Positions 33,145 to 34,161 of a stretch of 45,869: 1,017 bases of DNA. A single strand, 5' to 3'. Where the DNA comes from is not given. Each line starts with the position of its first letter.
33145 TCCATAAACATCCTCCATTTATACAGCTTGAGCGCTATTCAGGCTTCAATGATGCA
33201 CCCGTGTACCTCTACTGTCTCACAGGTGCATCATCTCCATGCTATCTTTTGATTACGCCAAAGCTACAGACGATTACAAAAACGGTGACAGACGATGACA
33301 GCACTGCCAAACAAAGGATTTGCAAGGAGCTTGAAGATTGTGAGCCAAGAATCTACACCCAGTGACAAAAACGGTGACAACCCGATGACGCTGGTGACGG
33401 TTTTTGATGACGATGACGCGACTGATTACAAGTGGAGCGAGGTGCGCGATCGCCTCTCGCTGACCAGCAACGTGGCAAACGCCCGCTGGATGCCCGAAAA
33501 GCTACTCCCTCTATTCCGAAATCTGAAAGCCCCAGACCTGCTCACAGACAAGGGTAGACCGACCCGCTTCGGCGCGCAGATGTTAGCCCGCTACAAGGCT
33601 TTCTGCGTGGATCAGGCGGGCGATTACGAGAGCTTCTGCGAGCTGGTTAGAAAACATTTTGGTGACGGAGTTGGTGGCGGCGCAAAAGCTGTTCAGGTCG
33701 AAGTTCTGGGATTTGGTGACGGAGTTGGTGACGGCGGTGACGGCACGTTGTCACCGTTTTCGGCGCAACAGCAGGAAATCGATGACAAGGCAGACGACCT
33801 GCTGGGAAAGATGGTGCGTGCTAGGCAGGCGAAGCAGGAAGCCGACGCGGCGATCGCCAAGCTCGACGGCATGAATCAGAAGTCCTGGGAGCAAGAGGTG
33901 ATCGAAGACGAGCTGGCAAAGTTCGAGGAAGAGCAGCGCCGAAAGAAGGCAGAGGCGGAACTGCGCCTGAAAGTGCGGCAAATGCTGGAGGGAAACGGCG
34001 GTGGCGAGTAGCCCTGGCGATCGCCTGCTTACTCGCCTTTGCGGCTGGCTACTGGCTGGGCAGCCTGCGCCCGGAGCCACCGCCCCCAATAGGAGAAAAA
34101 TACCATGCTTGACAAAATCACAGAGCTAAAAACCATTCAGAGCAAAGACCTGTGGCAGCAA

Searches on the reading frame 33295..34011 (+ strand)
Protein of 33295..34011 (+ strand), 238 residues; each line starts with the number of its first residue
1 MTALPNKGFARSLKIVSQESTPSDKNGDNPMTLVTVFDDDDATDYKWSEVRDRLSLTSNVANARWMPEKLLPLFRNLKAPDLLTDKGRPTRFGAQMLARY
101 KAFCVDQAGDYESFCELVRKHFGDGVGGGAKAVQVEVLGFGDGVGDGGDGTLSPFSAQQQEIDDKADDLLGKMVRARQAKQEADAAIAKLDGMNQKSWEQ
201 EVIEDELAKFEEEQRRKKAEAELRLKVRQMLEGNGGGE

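Call 8: search_protein_families(library=phrogs, proteins=[window:33295-34011:+], max_evalue=0.01)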
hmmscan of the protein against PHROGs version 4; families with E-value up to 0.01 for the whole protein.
window:33295-34011:+ (238 aa): 1 family
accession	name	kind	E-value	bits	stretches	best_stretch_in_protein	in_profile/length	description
phrog_172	-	head and packaging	1.1e-05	26.5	1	146-234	40-137/229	head scaffolding protein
